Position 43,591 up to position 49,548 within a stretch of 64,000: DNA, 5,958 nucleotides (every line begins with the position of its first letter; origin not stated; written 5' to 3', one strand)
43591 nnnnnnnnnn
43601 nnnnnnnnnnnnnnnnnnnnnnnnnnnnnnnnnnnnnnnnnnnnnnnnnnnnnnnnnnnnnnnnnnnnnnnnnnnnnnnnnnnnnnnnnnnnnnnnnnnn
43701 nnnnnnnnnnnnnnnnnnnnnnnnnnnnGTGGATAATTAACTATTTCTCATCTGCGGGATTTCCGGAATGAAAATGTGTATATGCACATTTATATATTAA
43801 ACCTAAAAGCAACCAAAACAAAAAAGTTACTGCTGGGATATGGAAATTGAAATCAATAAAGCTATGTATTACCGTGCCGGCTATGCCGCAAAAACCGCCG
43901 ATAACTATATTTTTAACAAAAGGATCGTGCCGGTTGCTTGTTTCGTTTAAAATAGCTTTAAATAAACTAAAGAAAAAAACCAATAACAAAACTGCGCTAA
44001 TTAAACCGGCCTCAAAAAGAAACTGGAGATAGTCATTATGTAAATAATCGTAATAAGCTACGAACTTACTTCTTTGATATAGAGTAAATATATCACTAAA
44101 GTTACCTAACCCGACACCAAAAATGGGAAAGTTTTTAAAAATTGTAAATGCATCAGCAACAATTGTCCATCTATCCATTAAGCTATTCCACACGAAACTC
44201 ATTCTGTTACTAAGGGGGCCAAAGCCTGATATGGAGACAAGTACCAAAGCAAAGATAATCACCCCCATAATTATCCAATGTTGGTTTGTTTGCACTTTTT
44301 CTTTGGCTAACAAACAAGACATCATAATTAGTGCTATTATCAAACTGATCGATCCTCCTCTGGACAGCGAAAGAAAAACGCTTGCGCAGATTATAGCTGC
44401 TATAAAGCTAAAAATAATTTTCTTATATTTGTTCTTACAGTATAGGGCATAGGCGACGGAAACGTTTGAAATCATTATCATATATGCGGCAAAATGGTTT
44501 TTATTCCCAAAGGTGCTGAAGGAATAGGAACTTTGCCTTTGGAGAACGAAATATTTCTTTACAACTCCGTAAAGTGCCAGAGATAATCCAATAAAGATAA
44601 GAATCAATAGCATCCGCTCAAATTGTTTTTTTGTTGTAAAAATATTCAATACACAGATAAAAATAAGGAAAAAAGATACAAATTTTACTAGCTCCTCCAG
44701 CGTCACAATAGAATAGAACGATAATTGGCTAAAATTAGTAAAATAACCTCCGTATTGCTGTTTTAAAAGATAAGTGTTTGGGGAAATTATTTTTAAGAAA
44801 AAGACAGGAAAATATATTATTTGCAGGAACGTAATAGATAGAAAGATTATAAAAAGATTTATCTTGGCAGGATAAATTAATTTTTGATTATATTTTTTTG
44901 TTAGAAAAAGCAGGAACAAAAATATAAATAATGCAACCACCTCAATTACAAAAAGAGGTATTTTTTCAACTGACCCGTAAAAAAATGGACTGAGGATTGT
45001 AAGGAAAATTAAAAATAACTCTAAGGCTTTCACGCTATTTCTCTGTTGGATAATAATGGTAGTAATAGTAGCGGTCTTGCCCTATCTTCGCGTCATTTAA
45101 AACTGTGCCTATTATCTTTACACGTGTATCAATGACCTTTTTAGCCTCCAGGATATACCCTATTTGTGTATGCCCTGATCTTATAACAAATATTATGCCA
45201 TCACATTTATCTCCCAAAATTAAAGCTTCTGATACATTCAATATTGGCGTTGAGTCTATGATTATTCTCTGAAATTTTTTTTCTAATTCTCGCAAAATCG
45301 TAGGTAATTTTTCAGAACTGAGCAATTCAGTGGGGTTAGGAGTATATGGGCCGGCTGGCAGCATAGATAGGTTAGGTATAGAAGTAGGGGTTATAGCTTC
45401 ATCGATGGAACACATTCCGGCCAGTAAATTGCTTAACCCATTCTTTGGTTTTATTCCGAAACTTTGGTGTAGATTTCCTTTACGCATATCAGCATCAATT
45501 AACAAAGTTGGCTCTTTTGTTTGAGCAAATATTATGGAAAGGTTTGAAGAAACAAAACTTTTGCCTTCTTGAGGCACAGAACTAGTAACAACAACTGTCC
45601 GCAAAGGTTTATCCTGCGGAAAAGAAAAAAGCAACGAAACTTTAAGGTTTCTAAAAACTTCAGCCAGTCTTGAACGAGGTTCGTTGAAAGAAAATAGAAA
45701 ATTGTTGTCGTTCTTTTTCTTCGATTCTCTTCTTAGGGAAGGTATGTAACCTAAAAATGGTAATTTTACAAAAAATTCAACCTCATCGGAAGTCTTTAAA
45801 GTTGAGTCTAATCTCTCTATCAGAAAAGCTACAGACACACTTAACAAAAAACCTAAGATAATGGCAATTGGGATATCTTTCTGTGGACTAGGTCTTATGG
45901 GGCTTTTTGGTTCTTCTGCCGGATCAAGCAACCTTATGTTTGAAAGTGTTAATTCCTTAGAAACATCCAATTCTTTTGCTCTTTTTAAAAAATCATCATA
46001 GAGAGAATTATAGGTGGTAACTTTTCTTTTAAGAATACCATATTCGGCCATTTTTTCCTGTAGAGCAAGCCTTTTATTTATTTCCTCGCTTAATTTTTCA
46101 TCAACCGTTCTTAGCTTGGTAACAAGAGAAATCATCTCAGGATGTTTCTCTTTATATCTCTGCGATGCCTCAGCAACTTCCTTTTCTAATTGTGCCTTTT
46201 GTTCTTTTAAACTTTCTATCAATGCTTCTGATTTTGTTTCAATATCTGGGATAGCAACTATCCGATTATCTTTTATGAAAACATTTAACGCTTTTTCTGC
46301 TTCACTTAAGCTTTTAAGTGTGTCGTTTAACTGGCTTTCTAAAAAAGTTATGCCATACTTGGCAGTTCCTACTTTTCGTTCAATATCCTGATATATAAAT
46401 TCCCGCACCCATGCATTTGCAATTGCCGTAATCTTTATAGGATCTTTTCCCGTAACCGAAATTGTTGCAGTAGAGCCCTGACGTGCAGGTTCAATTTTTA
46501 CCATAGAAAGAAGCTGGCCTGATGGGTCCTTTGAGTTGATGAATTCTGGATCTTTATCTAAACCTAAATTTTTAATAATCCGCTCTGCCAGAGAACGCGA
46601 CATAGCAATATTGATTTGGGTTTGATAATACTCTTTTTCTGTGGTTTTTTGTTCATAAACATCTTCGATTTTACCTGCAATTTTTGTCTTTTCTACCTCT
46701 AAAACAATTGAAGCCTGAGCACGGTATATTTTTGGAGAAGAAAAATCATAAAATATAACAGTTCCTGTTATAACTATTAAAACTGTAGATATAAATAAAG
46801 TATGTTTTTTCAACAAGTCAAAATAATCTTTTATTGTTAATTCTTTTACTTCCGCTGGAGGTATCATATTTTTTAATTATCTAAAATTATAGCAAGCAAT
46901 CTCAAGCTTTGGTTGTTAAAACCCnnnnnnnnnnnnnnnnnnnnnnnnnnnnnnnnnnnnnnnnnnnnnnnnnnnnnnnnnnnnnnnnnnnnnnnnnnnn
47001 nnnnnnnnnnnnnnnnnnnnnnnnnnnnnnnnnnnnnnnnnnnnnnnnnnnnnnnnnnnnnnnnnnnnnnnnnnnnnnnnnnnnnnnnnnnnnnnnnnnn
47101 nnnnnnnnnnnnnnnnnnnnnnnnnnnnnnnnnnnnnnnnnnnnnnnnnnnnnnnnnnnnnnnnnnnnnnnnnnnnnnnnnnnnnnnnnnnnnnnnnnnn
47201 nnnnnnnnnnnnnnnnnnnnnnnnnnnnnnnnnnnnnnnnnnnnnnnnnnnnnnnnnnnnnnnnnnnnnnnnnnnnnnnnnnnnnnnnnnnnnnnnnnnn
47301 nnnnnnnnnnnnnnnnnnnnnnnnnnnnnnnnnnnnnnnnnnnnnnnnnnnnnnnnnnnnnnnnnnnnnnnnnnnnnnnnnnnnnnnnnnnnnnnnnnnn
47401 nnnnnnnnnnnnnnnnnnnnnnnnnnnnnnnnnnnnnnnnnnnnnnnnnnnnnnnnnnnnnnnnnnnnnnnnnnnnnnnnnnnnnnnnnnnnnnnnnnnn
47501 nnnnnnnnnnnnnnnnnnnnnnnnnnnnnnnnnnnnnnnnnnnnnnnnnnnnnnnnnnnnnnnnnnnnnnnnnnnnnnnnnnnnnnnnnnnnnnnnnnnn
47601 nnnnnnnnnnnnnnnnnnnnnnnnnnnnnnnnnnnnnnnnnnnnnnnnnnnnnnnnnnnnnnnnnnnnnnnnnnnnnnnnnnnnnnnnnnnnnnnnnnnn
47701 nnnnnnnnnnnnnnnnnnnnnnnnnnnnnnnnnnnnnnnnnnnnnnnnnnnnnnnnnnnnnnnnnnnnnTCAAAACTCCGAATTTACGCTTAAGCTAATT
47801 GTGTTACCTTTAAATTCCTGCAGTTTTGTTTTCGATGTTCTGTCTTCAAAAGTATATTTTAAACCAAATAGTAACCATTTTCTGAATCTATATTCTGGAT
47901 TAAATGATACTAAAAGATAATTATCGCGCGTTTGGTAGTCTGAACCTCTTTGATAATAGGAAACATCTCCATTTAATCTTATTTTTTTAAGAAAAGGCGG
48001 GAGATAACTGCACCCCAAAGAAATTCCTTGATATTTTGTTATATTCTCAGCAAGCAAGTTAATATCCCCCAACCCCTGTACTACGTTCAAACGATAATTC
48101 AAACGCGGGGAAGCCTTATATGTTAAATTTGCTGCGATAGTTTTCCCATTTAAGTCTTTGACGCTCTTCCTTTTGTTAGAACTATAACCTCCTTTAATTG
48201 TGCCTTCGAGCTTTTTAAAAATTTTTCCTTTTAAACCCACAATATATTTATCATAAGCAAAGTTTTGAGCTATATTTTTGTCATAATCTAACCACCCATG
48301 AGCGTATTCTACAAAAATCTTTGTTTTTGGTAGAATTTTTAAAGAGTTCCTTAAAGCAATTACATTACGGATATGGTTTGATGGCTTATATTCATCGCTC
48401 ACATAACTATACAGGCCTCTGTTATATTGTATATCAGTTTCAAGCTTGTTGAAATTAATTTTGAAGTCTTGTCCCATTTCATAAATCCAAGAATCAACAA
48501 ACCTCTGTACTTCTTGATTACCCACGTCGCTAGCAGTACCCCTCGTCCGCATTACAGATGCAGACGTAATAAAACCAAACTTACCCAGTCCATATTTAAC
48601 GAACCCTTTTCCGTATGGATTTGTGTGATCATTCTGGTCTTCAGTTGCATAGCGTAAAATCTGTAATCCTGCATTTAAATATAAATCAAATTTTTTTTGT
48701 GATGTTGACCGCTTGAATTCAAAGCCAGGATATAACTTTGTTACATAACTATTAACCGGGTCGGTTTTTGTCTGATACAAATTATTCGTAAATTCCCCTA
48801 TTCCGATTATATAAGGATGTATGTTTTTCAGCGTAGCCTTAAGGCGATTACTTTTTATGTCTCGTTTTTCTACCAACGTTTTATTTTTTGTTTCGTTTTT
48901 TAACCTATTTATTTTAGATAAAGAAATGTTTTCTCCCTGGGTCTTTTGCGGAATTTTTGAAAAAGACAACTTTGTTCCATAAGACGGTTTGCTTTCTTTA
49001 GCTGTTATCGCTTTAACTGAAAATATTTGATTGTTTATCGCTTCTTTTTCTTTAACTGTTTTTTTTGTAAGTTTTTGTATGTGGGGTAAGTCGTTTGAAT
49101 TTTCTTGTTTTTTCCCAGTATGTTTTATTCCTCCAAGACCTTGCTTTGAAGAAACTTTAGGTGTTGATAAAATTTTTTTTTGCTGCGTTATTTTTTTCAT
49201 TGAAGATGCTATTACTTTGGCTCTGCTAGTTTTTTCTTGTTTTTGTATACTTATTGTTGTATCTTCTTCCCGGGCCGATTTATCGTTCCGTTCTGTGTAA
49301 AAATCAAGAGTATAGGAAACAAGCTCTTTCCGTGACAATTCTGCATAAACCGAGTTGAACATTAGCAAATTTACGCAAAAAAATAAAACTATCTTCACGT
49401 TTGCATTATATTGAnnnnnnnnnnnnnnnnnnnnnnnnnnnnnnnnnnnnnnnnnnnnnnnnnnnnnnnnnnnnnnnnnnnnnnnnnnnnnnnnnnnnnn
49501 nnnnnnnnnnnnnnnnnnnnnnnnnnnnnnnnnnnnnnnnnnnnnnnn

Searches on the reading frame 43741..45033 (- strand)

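Call 46: search_protein_families(library=pfam, proteins=[window:43741-45033:-], max_evalue=0.00001)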
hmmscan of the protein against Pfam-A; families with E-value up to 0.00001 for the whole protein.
window:43741-45033:- (430 aa): 1 family
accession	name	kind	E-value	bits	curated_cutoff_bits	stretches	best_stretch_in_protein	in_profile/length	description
PF04932.20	Wzy_C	-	5.3e-18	65.7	31.7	1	211-351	2-149/149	O-Antigen ligase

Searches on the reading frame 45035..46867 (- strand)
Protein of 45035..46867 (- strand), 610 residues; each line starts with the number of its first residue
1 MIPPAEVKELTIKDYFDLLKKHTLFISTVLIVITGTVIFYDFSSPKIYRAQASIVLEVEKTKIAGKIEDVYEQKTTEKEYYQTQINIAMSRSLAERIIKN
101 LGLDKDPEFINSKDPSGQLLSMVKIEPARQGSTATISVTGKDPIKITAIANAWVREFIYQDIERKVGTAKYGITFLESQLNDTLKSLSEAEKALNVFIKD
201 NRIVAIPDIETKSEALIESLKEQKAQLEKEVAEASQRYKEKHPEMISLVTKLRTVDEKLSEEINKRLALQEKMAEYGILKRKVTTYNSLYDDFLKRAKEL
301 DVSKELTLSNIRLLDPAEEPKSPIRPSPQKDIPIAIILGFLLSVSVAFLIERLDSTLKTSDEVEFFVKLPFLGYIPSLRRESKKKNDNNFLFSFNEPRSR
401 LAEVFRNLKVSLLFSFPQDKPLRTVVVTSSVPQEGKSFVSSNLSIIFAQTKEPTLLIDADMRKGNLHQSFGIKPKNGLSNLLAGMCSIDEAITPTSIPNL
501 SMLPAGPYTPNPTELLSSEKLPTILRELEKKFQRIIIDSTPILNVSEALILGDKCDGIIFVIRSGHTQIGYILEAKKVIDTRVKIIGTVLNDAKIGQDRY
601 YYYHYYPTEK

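Call 46: search_protein_families(library=pfam, proteins=[window:45035-46867:-], max_evalue=0.00001)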
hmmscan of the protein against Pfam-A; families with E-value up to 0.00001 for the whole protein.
window:45035-46867:- (610 aa): 4 families
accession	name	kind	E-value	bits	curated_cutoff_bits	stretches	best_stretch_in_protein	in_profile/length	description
PF13807.11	GNVR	-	2.4e-11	43.8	27.7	1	279-349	9-79/82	G-rich domain on putative tyrosine kinase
PF13614.12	AAA_31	-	8.3e-11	42.6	27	1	435-551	14-137/177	AAA domain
PF02706.20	Wzz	-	2.6e-06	28.1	25.5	1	9-101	2-91/91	Chain length determinant protein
PF01656.29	CbiA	-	5.8e-06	26.7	25.4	0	434-592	10-82/125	CobQ/CobB/MinD/ParA nucleotide binding domain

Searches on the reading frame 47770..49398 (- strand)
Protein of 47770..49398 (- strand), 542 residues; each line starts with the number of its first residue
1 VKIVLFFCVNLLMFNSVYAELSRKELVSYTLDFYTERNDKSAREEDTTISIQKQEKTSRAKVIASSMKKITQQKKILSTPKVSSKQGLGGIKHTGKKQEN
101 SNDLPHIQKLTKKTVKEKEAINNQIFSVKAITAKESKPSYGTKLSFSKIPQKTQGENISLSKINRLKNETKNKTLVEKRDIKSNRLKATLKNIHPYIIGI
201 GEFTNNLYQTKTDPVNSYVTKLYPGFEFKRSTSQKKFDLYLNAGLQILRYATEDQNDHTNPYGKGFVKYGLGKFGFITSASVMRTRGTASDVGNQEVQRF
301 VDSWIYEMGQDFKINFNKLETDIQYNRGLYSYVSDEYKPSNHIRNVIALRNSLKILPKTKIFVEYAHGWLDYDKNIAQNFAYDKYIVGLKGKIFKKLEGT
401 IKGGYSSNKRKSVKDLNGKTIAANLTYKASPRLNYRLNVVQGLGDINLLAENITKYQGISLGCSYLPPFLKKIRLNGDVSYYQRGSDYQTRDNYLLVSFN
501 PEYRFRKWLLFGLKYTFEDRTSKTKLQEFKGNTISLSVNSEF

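Call 46: search_protein_families(library=pfam, proteins=[window:47770-49398:-], max_evalue=0.00001)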
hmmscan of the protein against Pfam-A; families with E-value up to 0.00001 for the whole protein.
window:47770-49398:- (542 aa): 1 family
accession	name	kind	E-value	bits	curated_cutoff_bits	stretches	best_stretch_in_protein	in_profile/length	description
PF10082.15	BBP2_2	-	4.4e-11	42.7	23.7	1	195-540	17-376/378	Putative beta-barrel porin 2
